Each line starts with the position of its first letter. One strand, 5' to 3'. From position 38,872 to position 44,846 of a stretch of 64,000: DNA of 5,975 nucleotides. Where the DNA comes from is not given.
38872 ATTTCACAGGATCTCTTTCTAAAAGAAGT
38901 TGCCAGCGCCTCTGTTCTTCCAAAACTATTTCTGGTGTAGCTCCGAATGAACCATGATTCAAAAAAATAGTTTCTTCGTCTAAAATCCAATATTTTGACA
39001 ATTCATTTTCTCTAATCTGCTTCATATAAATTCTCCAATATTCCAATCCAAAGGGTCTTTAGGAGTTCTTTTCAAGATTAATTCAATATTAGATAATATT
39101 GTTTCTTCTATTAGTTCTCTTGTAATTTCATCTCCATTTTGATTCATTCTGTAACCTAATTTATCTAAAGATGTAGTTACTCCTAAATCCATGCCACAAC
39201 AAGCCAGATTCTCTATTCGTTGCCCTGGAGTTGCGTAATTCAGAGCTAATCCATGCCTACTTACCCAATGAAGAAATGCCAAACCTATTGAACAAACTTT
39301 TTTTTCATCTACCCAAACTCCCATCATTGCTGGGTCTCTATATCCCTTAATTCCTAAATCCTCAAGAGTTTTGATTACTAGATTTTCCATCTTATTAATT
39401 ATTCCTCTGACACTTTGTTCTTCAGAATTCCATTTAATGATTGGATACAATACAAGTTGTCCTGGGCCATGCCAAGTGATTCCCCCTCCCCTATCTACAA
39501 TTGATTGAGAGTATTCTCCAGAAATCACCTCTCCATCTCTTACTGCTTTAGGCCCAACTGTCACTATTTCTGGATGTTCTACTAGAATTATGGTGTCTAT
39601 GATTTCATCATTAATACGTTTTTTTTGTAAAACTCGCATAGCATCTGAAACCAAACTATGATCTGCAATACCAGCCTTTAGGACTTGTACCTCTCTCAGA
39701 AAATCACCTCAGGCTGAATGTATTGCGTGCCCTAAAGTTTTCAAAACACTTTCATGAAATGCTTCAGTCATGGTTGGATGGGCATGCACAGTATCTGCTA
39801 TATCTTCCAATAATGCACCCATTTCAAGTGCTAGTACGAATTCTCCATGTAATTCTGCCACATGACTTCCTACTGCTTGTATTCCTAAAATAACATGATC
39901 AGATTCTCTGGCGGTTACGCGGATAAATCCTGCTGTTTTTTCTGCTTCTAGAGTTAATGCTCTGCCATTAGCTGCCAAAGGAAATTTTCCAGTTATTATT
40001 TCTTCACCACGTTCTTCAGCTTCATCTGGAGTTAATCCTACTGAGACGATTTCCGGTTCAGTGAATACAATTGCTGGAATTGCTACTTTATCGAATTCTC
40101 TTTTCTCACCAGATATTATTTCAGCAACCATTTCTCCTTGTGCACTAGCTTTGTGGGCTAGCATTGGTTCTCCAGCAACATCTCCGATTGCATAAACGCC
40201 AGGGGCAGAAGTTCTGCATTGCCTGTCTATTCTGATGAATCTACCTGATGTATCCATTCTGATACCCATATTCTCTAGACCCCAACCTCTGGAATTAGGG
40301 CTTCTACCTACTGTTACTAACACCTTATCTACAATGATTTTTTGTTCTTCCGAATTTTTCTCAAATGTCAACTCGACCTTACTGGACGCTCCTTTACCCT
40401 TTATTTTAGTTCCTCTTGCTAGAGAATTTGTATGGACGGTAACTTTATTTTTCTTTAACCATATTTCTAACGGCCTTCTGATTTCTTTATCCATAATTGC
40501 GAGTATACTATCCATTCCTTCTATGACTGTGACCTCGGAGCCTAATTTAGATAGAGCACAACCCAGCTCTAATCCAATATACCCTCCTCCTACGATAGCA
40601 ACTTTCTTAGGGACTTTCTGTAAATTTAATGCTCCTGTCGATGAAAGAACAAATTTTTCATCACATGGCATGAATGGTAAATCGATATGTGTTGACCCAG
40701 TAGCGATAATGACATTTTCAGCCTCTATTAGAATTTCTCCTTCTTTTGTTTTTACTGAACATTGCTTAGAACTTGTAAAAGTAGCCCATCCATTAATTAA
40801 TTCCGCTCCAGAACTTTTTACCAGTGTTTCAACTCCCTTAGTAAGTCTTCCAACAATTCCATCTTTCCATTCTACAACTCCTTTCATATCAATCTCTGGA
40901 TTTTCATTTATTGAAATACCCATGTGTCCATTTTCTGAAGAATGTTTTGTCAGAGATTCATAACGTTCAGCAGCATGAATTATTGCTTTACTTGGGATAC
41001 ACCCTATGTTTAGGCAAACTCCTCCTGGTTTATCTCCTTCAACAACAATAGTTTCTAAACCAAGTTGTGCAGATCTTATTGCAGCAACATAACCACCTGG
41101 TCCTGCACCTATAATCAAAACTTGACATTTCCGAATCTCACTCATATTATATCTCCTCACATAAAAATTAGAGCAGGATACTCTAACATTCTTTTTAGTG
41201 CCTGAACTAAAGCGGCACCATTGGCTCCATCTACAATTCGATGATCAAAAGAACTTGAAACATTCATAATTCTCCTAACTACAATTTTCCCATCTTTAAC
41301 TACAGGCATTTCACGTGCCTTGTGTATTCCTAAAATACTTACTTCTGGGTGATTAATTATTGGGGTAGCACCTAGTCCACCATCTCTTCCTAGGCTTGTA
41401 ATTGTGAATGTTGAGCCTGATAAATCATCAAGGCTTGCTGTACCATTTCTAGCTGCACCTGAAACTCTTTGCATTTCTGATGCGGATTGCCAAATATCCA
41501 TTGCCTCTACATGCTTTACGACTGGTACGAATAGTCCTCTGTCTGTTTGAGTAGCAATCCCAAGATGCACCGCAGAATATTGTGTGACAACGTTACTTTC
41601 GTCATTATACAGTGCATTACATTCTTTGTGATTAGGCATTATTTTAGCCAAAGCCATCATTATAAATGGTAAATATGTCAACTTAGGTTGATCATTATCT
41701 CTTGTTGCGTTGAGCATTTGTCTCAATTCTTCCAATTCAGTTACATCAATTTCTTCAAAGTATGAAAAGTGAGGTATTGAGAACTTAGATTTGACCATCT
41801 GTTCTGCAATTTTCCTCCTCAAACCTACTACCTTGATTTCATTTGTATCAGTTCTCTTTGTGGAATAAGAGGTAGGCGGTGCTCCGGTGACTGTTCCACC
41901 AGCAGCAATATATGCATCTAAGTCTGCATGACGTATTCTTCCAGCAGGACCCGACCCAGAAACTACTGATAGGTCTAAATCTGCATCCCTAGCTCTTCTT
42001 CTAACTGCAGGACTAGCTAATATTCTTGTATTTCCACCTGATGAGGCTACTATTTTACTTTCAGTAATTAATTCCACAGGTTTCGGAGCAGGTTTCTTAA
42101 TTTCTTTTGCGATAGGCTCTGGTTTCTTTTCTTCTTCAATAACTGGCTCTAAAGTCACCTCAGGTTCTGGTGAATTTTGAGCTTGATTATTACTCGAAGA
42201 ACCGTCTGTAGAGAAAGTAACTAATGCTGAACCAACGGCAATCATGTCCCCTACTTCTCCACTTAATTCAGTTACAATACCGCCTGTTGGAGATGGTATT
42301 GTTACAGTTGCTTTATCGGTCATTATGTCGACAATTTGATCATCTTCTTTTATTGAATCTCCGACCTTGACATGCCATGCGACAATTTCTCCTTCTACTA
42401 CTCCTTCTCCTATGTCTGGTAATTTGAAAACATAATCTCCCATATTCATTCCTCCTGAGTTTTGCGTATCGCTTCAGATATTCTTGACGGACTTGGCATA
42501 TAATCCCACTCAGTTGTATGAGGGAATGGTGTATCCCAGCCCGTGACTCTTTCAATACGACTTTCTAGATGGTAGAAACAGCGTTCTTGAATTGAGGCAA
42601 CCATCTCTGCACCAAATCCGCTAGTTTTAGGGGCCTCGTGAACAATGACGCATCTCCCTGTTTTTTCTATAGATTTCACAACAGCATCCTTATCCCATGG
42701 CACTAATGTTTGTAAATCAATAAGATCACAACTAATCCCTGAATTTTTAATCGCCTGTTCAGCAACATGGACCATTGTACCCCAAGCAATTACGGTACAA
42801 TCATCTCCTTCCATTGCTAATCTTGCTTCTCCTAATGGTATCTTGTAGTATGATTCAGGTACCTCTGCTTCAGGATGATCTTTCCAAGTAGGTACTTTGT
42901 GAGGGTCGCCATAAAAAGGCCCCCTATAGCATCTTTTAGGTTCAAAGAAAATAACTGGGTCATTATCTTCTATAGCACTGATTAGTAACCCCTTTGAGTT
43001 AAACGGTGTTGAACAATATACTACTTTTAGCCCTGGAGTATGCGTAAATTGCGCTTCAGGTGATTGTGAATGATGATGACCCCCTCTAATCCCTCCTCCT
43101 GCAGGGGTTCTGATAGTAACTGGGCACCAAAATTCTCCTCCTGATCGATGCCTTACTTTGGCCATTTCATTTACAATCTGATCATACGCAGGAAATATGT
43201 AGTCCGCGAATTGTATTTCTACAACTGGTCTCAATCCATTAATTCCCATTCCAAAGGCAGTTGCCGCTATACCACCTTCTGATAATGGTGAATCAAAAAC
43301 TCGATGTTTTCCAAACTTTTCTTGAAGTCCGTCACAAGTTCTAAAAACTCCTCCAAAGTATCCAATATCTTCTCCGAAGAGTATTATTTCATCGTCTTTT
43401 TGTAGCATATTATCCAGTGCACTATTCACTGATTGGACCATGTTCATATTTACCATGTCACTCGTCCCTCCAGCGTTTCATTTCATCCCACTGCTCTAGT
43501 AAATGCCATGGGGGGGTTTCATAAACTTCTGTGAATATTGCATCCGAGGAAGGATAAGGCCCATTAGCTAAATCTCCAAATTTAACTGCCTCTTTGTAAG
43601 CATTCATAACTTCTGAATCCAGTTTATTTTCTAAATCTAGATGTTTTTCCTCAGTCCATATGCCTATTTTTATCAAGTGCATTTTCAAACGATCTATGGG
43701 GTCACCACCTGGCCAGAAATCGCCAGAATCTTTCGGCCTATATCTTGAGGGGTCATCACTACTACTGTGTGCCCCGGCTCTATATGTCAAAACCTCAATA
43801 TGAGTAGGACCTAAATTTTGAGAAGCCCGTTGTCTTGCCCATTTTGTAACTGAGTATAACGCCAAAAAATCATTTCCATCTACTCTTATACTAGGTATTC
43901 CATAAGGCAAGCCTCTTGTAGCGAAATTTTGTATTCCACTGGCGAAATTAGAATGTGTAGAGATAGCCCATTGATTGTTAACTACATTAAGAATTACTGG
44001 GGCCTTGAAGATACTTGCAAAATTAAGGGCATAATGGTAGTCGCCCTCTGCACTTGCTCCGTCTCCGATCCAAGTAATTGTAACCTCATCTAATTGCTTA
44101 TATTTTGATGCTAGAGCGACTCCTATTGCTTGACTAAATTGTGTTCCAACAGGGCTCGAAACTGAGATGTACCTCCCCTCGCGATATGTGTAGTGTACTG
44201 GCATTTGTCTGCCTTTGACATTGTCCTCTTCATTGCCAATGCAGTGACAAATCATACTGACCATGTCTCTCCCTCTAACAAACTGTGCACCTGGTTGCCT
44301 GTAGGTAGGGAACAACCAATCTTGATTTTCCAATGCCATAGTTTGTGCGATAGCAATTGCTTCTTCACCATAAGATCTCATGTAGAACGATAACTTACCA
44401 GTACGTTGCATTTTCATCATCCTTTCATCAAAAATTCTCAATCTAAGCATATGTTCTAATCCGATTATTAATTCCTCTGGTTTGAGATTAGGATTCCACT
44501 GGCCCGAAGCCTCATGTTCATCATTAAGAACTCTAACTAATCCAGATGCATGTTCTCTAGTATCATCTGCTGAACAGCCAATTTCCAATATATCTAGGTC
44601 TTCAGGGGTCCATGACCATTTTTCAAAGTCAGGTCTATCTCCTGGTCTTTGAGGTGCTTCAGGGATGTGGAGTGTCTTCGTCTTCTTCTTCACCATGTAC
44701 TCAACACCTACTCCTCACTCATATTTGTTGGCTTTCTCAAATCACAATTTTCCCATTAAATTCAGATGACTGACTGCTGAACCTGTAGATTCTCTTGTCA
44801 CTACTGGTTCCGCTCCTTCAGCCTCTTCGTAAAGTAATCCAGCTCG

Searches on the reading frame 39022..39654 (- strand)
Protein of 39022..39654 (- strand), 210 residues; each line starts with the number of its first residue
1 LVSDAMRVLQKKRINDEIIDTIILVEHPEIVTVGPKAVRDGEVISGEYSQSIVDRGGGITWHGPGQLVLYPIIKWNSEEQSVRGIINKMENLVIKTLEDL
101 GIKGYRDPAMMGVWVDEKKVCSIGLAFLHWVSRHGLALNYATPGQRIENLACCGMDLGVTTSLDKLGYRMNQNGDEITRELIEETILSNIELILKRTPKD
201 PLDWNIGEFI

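Call 72: search_protein_families(library=pfam, proteins=[window:39022-39654:-], max_evalue=0.05)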
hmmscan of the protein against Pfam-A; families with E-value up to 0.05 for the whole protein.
window:39022-39654:- (210 aa): 1 family
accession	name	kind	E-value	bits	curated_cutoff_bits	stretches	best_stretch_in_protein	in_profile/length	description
PF21948.1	LplA-B_cat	-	5e-26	92.3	27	1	6-163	9-179/200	Lipoyl protein ligase A/B catalytic domain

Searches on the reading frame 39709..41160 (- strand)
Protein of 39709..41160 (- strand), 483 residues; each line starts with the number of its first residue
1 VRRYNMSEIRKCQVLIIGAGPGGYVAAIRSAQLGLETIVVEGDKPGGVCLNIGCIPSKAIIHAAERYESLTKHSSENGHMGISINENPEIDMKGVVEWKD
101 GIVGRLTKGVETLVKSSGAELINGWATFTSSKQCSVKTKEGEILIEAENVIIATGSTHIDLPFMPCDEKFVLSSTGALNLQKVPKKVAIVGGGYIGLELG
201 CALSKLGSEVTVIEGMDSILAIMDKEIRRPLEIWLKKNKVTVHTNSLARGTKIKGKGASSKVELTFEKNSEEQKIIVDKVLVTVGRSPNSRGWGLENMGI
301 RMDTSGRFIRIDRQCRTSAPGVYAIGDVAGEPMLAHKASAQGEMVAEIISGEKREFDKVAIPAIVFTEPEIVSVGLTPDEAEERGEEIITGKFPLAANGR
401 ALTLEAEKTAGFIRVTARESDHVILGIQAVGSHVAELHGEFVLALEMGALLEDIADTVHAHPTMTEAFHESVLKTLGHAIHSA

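Call 9: search_protein_families(library=pfam, proteins=[window:39709-41160:-], max_evalue=0.001)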
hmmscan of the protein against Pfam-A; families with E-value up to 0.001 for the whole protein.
window:39709-41160:- (483 aa): 12 families
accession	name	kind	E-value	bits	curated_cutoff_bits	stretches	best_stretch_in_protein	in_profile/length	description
PF07992.20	Pyr_redox_2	-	6.7e-71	239.5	26.1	1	13-342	2-291/291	Pyridine nucleotide-disulphide oxidoreductase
PF02852.28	Pyr_redox_dim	-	8.4e-31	106.9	25.3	1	361-471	1-109/110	Pyridine nucleotide-disulphide oxidoreductase, dimerisation domain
PF00070.33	Pyr_redox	-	4.9e-21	75.5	22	1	186-265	1-80/82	Pyridine nucleotide-disulphide oxidoreductase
PF13738.12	Pyr_redox_3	-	1.6e-13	51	30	1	132-326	112-305/305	Pyridine nucleotide-disulphide oxidoreductase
PF00890.30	FAD_binding_2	-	1.6e-07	31.3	20.4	1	14-46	2-34/414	FAD binding domain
PF01494.25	FAD_binding_3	-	3.2e-07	30.3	22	0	11-41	1-31/349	FAD binding domain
PF01134.28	GIDA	-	2.1e-06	27.5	22.1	1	13-156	1-150/391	Glucose inhibited division protein A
PF13450.12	NAD_binding_8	-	1.1e-05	26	21.9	0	16-49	1-35/68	NAD(P)-binding Rossmann-like domain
PF01266.30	DAO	-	1.4e-05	25.2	27.9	0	186-215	1-30/353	FAD dependent oxidoreductase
PF01262.27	AlaDh_PNT_C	-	1.4e-05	25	23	0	184-288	28-108/214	Alanine dehydrogenase/PNT, C-terminal domain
PF03486.20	HI0933_like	-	1.7e-05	24.8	50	0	13-79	2-68/244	HI0933-like protein Rossmann domain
PF12831.13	FAD_oxidored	-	0.00025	20.9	27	1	13-47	1-36/416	FAD dependent oxidoreductase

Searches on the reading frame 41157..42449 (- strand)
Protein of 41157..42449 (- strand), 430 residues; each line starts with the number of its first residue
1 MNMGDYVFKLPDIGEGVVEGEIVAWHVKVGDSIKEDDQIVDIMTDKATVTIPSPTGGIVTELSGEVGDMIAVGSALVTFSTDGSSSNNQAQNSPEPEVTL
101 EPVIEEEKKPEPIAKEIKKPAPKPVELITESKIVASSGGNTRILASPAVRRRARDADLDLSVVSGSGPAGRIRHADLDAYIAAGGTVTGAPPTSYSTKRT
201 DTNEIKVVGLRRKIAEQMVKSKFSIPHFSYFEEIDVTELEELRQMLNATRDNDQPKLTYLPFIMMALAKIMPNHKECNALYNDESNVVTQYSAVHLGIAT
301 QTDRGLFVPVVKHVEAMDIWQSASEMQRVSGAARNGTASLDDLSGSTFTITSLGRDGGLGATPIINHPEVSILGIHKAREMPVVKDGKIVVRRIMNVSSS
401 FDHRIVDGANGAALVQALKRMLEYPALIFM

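Call 9: search_protein_families(library=pfam, proteins=[window:41157-42449:-], max_evalue=0.001)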
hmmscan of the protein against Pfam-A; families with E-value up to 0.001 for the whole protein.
window:41157-42449:- (430 aa): 3 families
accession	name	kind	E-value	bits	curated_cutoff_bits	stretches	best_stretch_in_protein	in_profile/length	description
PF00198.28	2-oxoacid_dh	-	3.9e-75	252.7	23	1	201-430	3-232/232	2-oxoacid dehydrogenases acyltransferase (catalytic domain)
PF00364.28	Biotin_lipoyl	-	3.7e-19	68.8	22.1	1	8-78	3-72/73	Biotin-requiring enzyme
PF02817.22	E3_binding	-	2.4e-12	47.3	23.7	1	143-177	1-35/36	e3 binding domain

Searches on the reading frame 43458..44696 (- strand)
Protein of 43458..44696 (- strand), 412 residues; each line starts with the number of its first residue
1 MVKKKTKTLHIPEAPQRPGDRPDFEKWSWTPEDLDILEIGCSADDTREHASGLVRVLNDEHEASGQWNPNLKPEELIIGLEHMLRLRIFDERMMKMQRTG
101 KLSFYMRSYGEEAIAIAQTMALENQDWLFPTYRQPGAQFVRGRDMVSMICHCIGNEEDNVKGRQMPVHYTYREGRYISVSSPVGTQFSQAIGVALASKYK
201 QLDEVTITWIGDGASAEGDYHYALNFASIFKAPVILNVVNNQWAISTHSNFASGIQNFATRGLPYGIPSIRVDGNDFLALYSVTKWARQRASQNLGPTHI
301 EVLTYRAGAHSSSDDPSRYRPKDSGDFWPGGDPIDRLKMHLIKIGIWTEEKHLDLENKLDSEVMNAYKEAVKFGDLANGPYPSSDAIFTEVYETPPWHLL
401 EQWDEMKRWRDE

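Call 9: search_protein_families(library=pfam, proteins=[window:43458-44696:-], max_evalue=0.001)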
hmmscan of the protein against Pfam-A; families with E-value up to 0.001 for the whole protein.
window:43458-44696:- (412 aa): 2 families
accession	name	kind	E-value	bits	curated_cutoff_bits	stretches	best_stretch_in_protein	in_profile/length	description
PF00676.26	E1_dh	-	2.1e-93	313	22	1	83-371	4-292/300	Dehydrogenase E1 component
PF13292.11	DXP_synthase_N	-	1.7e-05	24.7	21.2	1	184-247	114-177/274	1-deoxy-D-xylulose-5-phosphate synthase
